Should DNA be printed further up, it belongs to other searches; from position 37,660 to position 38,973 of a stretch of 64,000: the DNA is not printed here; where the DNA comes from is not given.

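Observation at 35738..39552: hypA and hypB nickel chaperones flank an 898-aa multi-[4Fe-4S] GltD-like flavoprotein instead of hydrogenase structural genes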

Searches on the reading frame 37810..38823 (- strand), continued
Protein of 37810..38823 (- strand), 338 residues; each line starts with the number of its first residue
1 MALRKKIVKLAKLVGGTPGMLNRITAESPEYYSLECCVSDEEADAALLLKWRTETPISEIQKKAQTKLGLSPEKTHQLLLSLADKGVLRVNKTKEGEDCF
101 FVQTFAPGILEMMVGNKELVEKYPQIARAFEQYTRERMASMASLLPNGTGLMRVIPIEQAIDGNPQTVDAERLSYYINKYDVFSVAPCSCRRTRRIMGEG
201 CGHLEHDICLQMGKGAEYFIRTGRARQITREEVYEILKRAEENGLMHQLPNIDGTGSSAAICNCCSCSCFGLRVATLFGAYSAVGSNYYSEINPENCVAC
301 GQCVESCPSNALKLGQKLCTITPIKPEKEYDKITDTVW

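Call 23: search_protein_families(library=pfam, proteins=[P0198, P0213, P0240, P0264, P0139, P0143, P0173, P0126], max_evalue=0.001)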
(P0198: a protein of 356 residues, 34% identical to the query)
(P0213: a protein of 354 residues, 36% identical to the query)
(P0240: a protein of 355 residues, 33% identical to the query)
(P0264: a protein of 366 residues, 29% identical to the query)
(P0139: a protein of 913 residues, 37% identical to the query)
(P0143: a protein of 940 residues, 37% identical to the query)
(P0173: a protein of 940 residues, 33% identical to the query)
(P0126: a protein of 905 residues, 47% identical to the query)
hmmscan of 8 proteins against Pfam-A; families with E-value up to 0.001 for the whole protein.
P0198 (356 aa): 12 families
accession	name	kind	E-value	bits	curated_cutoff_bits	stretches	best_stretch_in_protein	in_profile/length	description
PF00037.32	Fer4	-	6.4e-16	57.9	21.1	2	305-327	2-24/24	4Fe-4S binding domain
PF14697.11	Fer4_21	-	4.7e-14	52.7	35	2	277-328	2-59/59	4Fe-4S dicluster domain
PF12838.12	Fer4_7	-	4.5e-10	40.3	27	2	283-325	2-52/52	4Fe-4S dicluster domain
PF25160.1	LdpA_Fe-S-bd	-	2.7e-08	33.9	27.6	1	289-328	9-45/49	LdpA Fe-S cluster-binding domain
PF13237.11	Fer4_10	-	5.5e-08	33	25.5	2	278-322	4-53/53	4Fe-4S dicluster domain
PF12837.12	Fer4_6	-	1.4e-07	31.5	25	2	304-326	2-24/24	4Fe-4S binding domain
PF12797.12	Fer4_2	-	3.7e-06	27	24.5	1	304-322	3-21/22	4Fe-4S binding domain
PF13187.11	Fer4_9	-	6.7e-06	26.5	27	1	283-326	2-52/52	4Fe-4S dicluster domain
PF13534.11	Fer4_17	-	8.5e-06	26.7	22.2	0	247-296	5-59/61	4Fe-4S dicluster domain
PF13183.11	Fer4_8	-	0.00018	22.4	27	0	309-323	3-17/68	4Fe-4S dicluster domain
PF13484.11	Fer4_16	-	0.00037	21.6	30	0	283-312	2-30/66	4Fe-4S double cluster binding domain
PF22451.2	NirdL-like_HTH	-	0.00088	19.3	27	0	44-78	11-45/47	Siroheme decarboxylase NirDL-like HTH domain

P0213 (354 aa): 9 families
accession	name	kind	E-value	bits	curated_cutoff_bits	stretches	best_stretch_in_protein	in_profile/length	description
PF00037.32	Fer4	-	5.2e-09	36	21.1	2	276-295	5-24/24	4Fe-4S binding domain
PF25160.1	LdpA_Fe-S-bd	-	2e-07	31.1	27.6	1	285-325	9-45/49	LdpA Fe-S cluster-binding domain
PF12838.12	Fer4_7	-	3.3e-07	31.1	27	1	279-322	2-52/52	4Fe-4S dicluster domain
PF13187.11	Fer4_9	-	7e-07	29.6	27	1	278-323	1-52/52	4Fe-4S dicluster domain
PF13237.11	Fer4_10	-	8.3e-07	29.3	25.5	1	274-318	4-52/53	4Fe-4S dicluster domain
PF14697.11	Fer4_21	-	1.3e-06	28.9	35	1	301-330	1-33/59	4Fe-4S dicluster domain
PF12837.12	Fer4_6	-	2.4e-06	27.7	25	0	301-323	2-24/24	4Fe-4S binding domain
PF12797.12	Fer4_2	-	0.00041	20.6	24.5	0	301-319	3-21/22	4Fe-4S binding domain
PF13534.11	Fer4_17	-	0.00062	20.7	22.2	0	307-323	1-17/61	4Fe-4S dicluster domain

P0240 (355 aa): 10 families
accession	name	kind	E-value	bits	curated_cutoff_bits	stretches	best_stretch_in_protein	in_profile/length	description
PF12838.12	Fer4_7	-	4.5e-11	43.5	27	2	271-316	1-52/52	4Fe-4S dicluster domain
PF12837.12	Fer4_6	-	5.6e-11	42.3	25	1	294-317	1-24/24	4Fe-4S binding domain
PF13237.11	Fer4_10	-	2.1e-10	40.8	25.5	2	265-313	2-53/53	4Fe-4S dicluster domain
PF00037.32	Fer4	-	4.5e-09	36.2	21.1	1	296-317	2-23/24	4Fe-4S binding domain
PF14697.11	Fer4_21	-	1.2e-06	29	35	1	268-319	4-59/59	4Fe-4S dicluster domain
PF13187.11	Fer4_9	-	1.6e-06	28.5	27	1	271-316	1-51/52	4Fe-4S dicluster domain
PF12797.12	Fer4_2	-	2.1e-06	27.8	24.5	1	294-314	2-22/22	4Fe-4S binding domain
PF13183.11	Fer4_8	-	0.00025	22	27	1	299-331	2-35/68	4Fe-4S dicluster domain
PF01978.25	TrmB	-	0.00039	20.6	25.6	0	49-93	24-66/68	Sugar-specific transcriptional regulator TrmB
PF25160.1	LdpA_Fe-S-bd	-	0.0009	19.4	27.6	1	279-320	9-46/49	LdpA Fe-S cluster-binding domain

P0264 (366 aa): 10 families
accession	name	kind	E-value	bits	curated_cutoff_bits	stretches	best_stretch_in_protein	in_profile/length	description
PF00037.32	Fer4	-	1.6e-13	50.3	21.1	2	282-304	2-24/24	4Fe-4S binding domain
PF12837.12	Fer4_6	-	1e-08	35.2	25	1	281-303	2-24/24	4Fe-4S binding domain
PF13237.11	Fer4_10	-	5.5e-08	33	25.5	1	282-327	3-52/53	4Fe-4S dicluster domain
PF13187.11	Fer4_9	-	2.1e-07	31.3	27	1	287-332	1-52/52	4Fe-4S dicluster domain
PF12838.12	Fer4_7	-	1.5e-06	29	27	1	316-339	1-24/52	4Fe-4S dicluster domain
PF12797.12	Fer4_2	-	1.7e-05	24.9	24.5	1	281-299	3-21/22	4Fe-4S binding domain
PF14697.11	Fer4_21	-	6.4e-05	23.4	35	0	251-304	10-58/59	4Fe-4S dicluster domain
PF25160.1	LdpA_Fe-S-bd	-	0.00011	22.3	27.6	1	294-332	9-43/49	LdpA Fe-S cluster-binding domain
PF13534.11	Fer4_17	-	0.00027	21.8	22.2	0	316-336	1-20/61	4Fe-4S dicluster domain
PF13484.11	Fer4_16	-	0.0004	21.6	30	0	316-336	1-22/66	4Fe-4S double cluster binding domain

P0139 (913 aa): 19 families
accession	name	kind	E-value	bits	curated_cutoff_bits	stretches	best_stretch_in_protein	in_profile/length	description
PF07992.20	Pyr_redox_2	-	5.8e-26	92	26.1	1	462-758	2-291/291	Pyridine nucleotide-disulphide oxidoreductase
PF14691.11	Fer4_20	-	5.3e-20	71.8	25.8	1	354-440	21-110/113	Dihydroprymidine dehydrogenase domain II, 4Fe-4S cluster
PF00070.33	Pyr_redox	-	2.3e-09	38.1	22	1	462-497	1-36/82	Pyridine nucleotide-disulphide oxidoreductase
PF13450.12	NAD_binding_8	-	1.1e-08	35.7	21.9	1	465-499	1-35/68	NAD(P)-binding Rossmann-like domain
PF00037.32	Fer4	-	1.2e-07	31.7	21.1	2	294-312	4-22/24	4Fe-4S binding domain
PF01266.30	DAO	-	3.8e-07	30.4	27.9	1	462-497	1-37/353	FAD dependent oxidoreductase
PF01946.23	Thi4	-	7.8e-07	29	26.2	1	458-527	14-84/235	Thi4 family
PF12837.12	Fer4_6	-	3.8e-06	27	25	2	292-312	3-23/24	4Fe-4S binding domain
PF12838.12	Fer4_7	-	1.3e-05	26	27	0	297-372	1-51/52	4Fe-4S dicluster domain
PF13484.11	Fer4_16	-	2.6e-05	25.3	30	0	297-371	1-65/66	4Fe-4S double cluster binding domain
PF12797.12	Fer4_2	-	2.9e-05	24.2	24.5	1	292-310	4-22/22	4Fe-4S binding domain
PF12831.13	FAD_oxidored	-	6.6e-05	22.8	27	1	463-503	2-42/416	FAD dependent oxidoreductase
PF00890.30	FAD_binding_2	-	8.9e-05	22.3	20.4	0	463-497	2-36/414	FAD binding domain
PF03486.20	HI0933_like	-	0.00017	21.5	50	1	462-499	2-39/244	HI0933-like protein Rossmann domain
PF13746.11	Fer4_18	-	0.00027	21.5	27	0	284-311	47-74/114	4Fe-4S dicluster domain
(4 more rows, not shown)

P0143 (940 aa): 20 families
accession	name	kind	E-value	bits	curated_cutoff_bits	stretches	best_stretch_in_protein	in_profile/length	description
PF07992.20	Pyr_redox_2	-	5.7e-28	98.6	26.1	1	493-788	1-289/291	Pyridine nucleotide-disulphide oxidoreductase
PF14691.11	Fer4_20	-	1.3e-23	83.4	25.8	1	389-470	24-108/113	Dihydroprymidine dehydrogenase domain II, 4Fe-4S cluster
PF00037.32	Fer4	-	6.6e-11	42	21.1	2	325-344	3-22/24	4Fe-4S binding domain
PF13738.12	Pyr_redox_3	-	3.9e-10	39.9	30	1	616-774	158-305/305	Pyridine nucleotide-disulphide oxidoreductase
PF13450.12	NAD_binding_8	-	1.2e-09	38.8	21.9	1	497-531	1-35/68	NAD(P)-binding Rossmann-like domain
PF00070.33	Pyr_redox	-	1e-08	36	22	0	494-528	1-35/82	Pyridine nucleotide-disulphide oxidoreductase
PF12837.12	Fer4_6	-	5.9e-08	32.7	25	2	323-344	2-23/24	4Fe-4S binding domain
PF01266.30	DAO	-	2.4e-07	31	27.9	1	494-529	1-37/353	FAD dependent oxidoreductase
PF01946.23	Thi4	-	2.1e-06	27.6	26.2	1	494-559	19-84/235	Thi4 family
PF00890.30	FAD_binding_2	-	8.3e-06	25.7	20.4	1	495-529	2-36/414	FAD binding domain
PF13183.11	Fer4_8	-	1.2e-05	26.2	27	0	328-404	3-67/68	4Fe-4S dicluster domain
PF01494.25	FAD_binding_3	-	1.4e-05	25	22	1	493-526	2-35/349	FAD binding domain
PF12797.12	Fer4_2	-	6.6e-05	23.1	24.5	1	323-342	3-22/22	4Fe-4S binding domain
PF12838.12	Fer4_7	-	7.5e-05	23.6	27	1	322-344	30-52/52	4Fe-4S dicluster domain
PF13484.11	Fer4_16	-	9.1e-05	23.6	30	0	329-403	1-65/66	4Fe-4S double cluster binding domain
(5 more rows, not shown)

P0173 (940 aa): 24 families
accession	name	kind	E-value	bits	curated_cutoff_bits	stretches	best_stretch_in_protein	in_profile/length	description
PF07992.20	Pyr_redox_2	-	1.7e-23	83.9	26.1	1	476-771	2-290/291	Pyridine nucleotide-disulphide oxidoreductase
PF14691.11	Fer4_20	-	9.9e-20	70.9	25.8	1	382-460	29-110/113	Dihydroprymidine dehydrogenase domain II, 4Fe-4S cluster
PF13450.12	NAD_binding_8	-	1.6e-12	47.9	21.9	1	479-514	1-36/68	NAD(P)-binding Rossmann-like domain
PF00037.32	Fer4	-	6.3e-11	42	21.1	2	311-332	2-23/24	4Fe-4S binding domain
PF00070.33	Pyr_redox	-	1.4e-10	42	22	1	476-510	1-35/82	Pyridine nucleotide-disulphide oxidoreductase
PF01266.30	DAO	-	1.8e-10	41.3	27.9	1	476-511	1-37/353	FAD dependent oxidoreductase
PF13738.12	Pyr_redox_3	-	2.7e-09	37.2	30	0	479-508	2-32/305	Pyridine nucleotide-disulphide oxidoreductase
PF13237.11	Fer4_10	-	6.6e-08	32.8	25.5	1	312-329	4-21/53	4Fe-4S dicluster domain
PF01946.23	Thi4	-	5e-07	29.6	26.2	1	476-520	19-64/235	Thi4 family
PF13241.12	NAD_binding_7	-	1.1e-06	29.5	22.1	0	607-658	9-55/104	Putative NAD(P)-binding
PF03486.20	HI0933_like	-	2.7e-06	27.4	50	1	476-510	2-36/244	HI0933-like protein Rossmann domain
PF12837.12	Fer4_6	-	6.9e-06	26.2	25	1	310-331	2-23/24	4Fe-4S binding domain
PF21799.2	MurD-like_N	-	7.1e-06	26.6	27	1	476-512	2-38/88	Mur ligase MurD-like, N-terminal domain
PF13484.11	Fer4_16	-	9.1e-06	26.8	30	0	316-358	1-33/66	4Fe-4S double cluster binding domain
PF00890.30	FAD_binding_2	-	2e-05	24.4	20.4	1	477-511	2-36/414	FAD binding domain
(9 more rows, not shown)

P0126 (905 aa): 19 families
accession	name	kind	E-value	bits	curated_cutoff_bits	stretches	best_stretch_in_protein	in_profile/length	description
PF07992.20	Pyr_redox_2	-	3.5e-27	96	26.1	1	452-748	2-291/291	Pyridine nucleotide-disulphide oxidoreductase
PF14691.11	Fer4_20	-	1.1e-21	77.2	25.8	1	354-431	29-109/113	Dihydroprymidine dehydrogenase domain II, 4Fe-4S cluster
PF13738.12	Pyr_redox_3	-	3.1e-12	46.8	30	2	569-732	151-305/305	Pyridine nucleotide-disulphide oxidoreductase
PF13450.12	NAD_binding_8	-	7.1e-12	45.9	21.9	1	455-490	1-36/68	NAD(P)-binding Rossmann-like domain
PF00070.33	Pyr_redox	-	1.6e-10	41.7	22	1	452-486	1-35/82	Pyridine nucleotide-disulphide oxidoreductase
PF01266.30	DAO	-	2.5e-10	40.9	27.9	1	452-486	1-35/353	FAD dependent oxidoreductase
PF00037.32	Fer4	-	6e-08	32.6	21.1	2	834-855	2-23/24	4Fe-4S binding domain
PF00890.30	FAD_binding_2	-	8e-08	32.3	20.4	1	453-490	2-39/414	FAD binding domain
PF01946.23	Thi4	-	3.8e-07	30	26.2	1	452-518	19-85/235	Thi4 family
PF12831.13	FAD_oxidored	-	1.9e-06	27.9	27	1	453-494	2-43/416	FAD dependent oxidoreductase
PF03486.20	HI0933_like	-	2.5e-06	27.6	50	1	452-486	2-36/244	HI0933-like protein Rossmann domain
PF01593.30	Amino_oxidase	-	1.7e-05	24.7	19.8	1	461-487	2-28/443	Flavin containing amine oxidoreductase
PF13187.11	Fer4_9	-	6.5e-05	23.3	27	0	839-857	1-19/52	4Fe-4S dicluster domain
PF12837.12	Fer4_6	-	0.00012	22.3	25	0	285-308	1-24/24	4Fe-4S binding domain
PF21799.2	MurD-like_N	-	0.00017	22.2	27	1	453-488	3-38/88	Mur ligase MurD-like, N-terminal domain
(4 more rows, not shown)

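Call 31: find_related_loci(query=A2, collection=genome_contigs, flank=10000)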
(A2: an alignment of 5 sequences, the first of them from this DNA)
Query A2 (338 aa) in genome_contigs; peptide patterns used: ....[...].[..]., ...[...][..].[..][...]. (x = any residue, [..] = any of these).
600 stretches matched a pattern (row limit reached: there are more); 474 encode a relative of the query (tblastn E <= 1e-3); the best 80 are kept; 80 distinct loci.
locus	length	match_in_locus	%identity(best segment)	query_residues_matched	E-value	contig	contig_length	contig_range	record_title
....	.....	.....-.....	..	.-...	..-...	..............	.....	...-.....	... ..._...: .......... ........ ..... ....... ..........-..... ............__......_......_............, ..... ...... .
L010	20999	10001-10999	62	1-338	2e-144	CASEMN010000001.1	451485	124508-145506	uncultured Oscillospiraceae bacterium isolate O76_L3_328328_idba_bin.61 genome assembly, contig: O76_L3_328328_idba_bin.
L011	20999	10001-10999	62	1-338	4e-143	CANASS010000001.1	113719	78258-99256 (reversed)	MAG TPA_asm: uncultured bacterium isolate SRR14836542_bin.1_metawrap_v1.3_MAG genome assembly, contig: NODE.119_length_1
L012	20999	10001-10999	61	1-338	5e-142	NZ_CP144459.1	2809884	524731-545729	Treponema sp. HNW chromosome, complete genome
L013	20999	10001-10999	64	1-338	3e-144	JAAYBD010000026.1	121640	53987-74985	MAG: Clostridiales bacterium isolate AS06rmzACSIP_241 336259_AS06, whole genome shotgun sequence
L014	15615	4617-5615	61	1-338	7e-141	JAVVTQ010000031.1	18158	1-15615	MAG: Oscillospiraceae bacterium isolate CGS10Y2-bin32 NODE_31_length_18158_cov_4.441568, whole genome shotgun sequence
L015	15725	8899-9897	62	1-338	2e-140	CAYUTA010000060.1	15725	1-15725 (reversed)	MAG TPA_asm: uncultured Oscillospiraceae bacterium isolate SRP335695_co1_57 genome assembly, contig: NODE_1728_length_15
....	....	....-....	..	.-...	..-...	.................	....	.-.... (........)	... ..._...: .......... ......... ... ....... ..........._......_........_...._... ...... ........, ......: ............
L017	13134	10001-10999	60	3-338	4e-138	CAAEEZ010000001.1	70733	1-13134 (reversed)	MAG TPA_asm: Clostridia bacterium, isolate HGM11377, WGS project CAAEEZ010000000 data, contig: ERS396527_4_k85_793, whol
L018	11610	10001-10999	60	3-338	2e-136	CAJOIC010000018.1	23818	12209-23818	uncultured Oscillospiraceae bacterium isolate Red_deer_4_mag_178 genome assembly, contig: scaffold_3266, whole genome sh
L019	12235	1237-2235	62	1-338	1e-135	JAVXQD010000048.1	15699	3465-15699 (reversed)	MAG: Oscillospiraceae bacterium isolate CGS6M3-bin35 NODE_48_length_15699_cov_4.614710, whole genome shotgun sequence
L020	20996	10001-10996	59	3-338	4e-133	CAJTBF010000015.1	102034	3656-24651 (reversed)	Lachnospiraceae bacterium isolate 4.RL94.Fmh genome assembly, contig: MGBC000003.15, whole genome shotgun sequence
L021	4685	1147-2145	58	3-338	2e-134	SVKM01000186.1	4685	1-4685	MAG: Oscillospiraceae bacterium isolate SIG461 NODE_7104_length_4685_cov_3.735026, whole genome shotgun sequence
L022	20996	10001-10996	58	3-338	8e-133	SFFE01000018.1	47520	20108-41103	MAG: Clostridiales bacterium isolate W0P39.002 Contig986, whole genome shotgun sequence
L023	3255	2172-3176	57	1-338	2e-136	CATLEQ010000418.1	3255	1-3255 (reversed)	MAG TPA_asm: uncultured Lachnospiraceae bacterium isolate MGG09882_1680015442 genome assembly, contig: ERR3199637_14754,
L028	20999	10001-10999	56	3-338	3e-129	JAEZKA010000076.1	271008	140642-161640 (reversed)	MAG: Bacillota bacterium isolate OH_CDB_257 k127_801177, whole genome shotgun sequence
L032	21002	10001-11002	58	1-338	6e-127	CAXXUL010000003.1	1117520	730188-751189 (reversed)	MAG: Christensenellaceae bacterium isolate 01a02c0c-5802-4c47-8e2d-6646ecf7da28 genome assembly, contig: contig_3, whole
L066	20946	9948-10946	54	3-338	1e-117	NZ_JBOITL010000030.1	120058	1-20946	MAG: Clostridium sp. isolate Enrichment4 NODE_48_length_120058_cov_9.296679, whole genome shotgun sequence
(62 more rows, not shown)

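Call 37: predict_structure(alignment_id=A1)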
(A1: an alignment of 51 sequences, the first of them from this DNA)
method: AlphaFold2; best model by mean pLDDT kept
length: 338 residues; sequences in the alignment: 51
mean_pLDDT: 85.8   pTM: 0.84
mean pLDDT of the five models: 85.8, 84.3, 84.3, 83.7, 83.1
residues with pLDDT >= 90: 194; 70-90: 94; 50-70: 36; < 50: 14
segments of 3 or more residues with pLDDT < 50: 326-338
pLDDT, mean of each block of 10 residues (from residue 1): 94 78 89 98 98 96 98 98 97 96 90 96 96 88 71 78 65 92 96 93 90 95 96 95 89 80 91 87 76 82 74 61 49 38
secondary structure, 60 per line:
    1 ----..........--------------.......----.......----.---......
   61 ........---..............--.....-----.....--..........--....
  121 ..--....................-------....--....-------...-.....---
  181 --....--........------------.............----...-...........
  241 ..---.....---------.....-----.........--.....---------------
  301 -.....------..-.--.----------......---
elements in order: H5-14 H29-35 H40-46 H57-68 H72-85 E88-92 E98-102 H105-114 H117-122 H125-144 E152-155 H158-161 H173-177 E183-186 H189-196 E209-212 H213-221 E226-228 H230-242 E246-250 E260-264 H270-278 H302-306 H330-335

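Call 48: list_cluster_members(proteins=[P0126, P0128, P0129, P0131, P0139, P0140, P0143, P0144, P0173, P0175])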
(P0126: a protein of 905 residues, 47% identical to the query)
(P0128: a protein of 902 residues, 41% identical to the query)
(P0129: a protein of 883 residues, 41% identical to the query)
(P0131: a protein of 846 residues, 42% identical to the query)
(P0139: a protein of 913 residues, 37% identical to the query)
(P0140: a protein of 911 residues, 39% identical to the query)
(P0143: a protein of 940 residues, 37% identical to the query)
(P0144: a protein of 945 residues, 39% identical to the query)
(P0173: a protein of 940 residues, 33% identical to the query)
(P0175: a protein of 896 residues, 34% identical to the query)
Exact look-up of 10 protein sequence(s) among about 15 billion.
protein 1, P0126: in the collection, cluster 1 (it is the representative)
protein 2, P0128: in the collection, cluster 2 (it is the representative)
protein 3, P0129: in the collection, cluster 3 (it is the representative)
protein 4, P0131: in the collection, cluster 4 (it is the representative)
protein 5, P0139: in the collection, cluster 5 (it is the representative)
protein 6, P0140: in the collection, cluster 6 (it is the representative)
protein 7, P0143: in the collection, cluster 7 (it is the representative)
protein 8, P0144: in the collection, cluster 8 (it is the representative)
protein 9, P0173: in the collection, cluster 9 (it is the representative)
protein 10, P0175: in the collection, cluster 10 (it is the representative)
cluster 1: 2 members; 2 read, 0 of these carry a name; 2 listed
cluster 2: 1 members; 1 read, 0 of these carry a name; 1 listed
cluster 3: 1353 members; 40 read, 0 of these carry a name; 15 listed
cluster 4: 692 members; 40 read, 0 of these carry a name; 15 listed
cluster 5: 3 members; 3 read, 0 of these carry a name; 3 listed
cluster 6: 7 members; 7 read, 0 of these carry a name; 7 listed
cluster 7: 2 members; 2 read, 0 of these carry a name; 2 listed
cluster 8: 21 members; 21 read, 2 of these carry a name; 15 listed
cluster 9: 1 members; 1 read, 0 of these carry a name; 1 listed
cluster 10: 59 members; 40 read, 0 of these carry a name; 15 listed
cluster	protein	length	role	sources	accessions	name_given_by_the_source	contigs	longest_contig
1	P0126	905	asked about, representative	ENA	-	-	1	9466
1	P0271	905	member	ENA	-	-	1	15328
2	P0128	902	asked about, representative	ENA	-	-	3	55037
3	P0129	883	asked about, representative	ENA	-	-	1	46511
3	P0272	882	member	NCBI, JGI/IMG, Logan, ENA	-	-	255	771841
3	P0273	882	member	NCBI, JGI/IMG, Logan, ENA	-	-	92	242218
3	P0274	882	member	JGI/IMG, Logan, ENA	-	-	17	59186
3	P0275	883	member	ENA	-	-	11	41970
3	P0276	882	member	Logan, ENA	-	-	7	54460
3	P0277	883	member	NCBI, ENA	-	-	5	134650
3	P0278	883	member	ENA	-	-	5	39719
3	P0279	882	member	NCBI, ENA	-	-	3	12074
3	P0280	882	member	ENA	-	-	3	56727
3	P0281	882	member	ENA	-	-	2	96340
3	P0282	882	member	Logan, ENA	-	-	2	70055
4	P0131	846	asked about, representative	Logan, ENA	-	-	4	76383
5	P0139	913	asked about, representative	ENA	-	-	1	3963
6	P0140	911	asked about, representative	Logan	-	-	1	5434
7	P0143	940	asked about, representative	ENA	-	-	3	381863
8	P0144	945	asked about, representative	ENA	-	-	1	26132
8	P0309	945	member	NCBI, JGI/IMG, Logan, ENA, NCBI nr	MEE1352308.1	MAG: FAD-dependent oxidoreductase [Acutalibacteraceae bacterium] | FAD-dependent oxidoreductase [Acutalibacteraceae bacterium]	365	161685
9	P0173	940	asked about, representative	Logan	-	-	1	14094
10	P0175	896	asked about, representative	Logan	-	-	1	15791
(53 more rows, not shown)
